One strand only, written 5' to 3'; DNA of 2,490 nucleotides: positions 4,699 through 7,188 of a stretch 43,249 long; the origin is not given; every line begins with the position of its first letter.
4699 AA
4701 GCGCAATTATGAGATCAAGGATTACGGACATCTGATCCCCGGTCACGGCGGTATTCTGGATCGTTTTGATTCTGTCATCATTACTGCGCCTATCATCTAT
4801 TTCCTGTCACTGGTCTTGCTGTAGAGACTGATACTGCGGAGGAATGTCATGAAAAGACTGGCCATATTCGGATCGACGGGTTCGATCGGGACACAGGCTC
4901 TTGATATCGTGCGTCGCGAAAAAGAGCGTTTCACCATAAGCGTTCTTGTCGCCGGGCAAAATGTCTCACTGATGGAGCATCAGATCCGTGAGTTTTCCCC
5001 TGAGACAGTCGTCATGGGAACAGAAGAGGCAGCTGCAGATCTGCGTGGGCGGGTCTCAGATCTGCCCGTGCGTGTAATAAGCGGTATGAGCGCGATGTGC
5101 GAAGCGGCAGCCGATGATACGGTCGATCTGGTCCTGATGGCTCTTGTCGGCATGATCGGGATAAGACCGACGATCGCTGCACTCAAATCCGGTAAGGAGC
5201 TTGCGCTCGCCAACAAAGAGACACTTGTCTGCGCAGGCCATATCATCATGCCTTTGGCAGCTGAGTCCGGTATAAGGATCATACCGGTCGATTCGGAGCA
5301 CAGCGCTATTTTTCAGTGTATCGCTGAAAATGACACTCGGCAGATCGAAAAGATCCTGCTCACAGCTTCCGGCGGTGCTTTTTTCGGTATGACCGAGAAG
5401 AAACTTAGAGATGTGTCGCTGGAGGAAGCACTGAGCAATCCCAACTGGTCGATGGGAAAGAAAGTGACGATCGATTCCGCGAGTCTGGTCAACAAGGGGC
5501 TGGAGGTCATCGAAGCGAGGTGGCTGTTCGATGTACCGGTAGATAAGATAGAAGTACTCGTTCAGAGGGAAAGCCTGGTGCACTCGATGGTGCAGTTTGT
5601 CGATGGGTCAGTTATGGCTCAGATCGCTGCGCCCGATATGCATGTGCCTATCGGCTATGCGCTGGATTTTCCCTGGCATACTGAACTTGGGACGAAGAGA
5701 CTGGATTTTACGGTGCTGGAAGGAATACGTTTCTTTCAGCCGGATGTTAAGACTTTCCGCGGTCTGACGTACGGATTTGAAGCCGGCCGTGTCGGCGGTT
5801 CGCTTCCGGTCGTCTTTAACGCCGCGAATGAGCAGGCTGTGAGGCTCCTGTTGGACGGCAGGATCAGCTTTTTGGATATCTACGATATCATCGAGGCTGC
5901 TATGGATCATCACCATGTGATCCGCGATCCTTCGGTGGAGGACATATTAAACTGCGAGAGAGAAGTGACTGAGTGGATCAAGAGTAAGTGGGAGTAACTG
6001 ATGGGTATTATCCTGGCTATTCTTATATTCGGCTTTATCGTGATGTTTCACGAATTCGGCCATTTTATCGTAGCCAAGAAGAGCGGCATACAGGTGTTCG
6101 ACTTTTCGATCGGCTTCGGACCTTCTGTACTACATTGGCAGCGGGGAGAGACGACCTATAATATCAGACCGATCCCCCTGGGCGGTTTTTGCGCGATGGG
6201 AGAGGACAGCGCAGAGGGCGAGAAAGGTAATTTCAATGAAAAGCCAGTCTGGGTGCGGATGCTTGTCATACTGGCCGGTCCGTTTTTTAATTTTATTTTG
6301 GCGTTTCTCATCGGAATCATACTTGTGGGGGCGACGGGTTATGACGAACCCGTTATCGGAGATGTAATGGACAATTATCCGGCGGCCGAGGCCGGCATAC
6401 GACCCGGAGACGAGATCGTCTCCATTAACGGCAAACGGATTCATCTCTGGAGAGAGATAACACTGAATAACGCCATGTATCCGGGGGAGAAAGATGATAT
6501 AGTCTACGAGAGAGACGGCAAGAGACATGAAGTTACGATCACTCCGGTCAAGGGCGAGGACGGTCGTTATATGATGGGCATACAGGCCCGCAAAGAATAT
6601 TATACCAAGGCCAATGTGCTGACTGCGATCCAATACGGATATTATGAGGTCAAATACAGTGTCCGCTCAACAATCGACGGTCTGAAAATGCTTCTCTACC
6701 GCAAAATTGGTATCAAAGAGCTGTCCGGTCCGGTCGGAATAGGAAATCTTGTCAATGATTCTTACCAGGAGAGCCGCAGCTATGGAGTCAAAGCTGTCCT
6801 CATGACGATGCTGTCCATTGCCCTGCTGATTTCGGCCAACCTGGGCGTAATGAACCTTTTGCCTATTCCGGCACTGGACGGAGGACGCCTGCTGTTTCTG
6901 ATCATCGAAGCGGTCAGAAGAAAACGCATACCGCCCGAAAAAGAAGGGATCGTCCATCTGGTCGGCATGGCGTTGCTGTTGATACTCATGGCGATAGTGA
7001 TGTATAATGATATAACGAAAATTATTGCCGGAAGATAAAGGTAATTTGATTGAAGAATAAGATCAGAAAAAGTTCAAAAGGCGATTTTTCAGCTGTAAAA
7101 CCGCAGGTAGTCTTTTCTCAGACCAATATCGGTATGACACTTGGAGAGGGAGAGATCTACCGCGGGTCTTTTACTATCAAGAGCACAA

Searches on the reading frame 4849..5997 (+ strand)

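Call 3: search_protein_families(library=pfam, proteins=[window:4849-5997:+], max_evalue=0.01)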
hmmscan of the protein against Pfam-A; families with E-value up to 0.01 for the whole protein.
window:4849-5997:+ (382 aa): 3 families
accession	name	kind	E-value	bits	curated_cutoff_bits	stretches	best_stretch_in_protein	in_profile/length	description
PF02670.22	DXP_reductoisom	-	1e-42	146.3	21.7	1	4-130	1-129/129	1-deoxy-D-xylulose 5-phosphate reductoisomerase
PF08436.17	DXP_redisom_C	-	2.6e-38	130.5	26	1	144-227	1-84/84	1-deoxy-D-xylulose 5-phosphate reductoisomerase C-terminal domain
PF13288.12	DXPR_C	-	1.2e-31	109.8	27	1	260-374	2-113/115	DXP reductoisomerase C-terminal domain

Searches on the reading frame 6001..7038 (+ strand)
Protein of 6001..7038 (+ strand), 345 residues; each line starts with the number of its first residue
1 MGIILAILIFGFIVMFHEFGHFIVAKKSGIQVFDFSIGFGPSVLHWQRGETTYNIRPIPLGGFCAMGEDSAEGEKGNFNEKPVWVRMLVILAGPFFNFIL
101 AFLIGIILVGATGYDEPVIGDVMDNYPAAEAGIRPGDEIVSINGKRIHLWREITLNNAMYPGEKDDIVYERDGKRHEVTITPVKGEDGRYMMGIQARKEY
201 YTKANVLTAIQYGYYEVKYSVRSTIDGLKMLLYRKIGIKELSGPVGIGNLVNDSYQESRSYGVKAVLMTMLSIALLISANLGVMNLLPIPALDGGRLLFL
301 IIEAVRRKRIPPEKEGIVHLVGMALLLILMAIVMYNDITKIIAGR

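Call 3: search_protein_families(library=pfam, proteins=[window:6001-7038:+], max_evalue=0.01)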
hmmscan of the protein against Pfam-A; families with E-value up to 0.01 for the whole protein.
window:6001-7038:+ (345 aa): 5 families
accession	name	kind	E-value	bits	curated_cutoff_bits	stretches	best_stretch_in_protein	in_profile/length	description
PF02163.28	Peptidase_M50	-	1.9e-61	207.7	27.2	1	6-329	2-221/221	Peptidase family M50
PF13180.12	PDZ_2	-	7e-10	39.5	27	1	104-180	3-78/80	PDZ domain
PF17820.7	PDZ_6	-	1.3e-09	38.1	27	1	118-147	1-30/54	PDZ domain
PF00595.29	PDZ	-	3.2e-08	34.3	23.2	1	105-158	13-68/81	PDZ domain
PF21558.3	Pept_S41_N_bact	-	0.0099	16.2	27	0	126-152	13-39/87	Bacteroidetes, Peptidase, S41 family, N-terminal domain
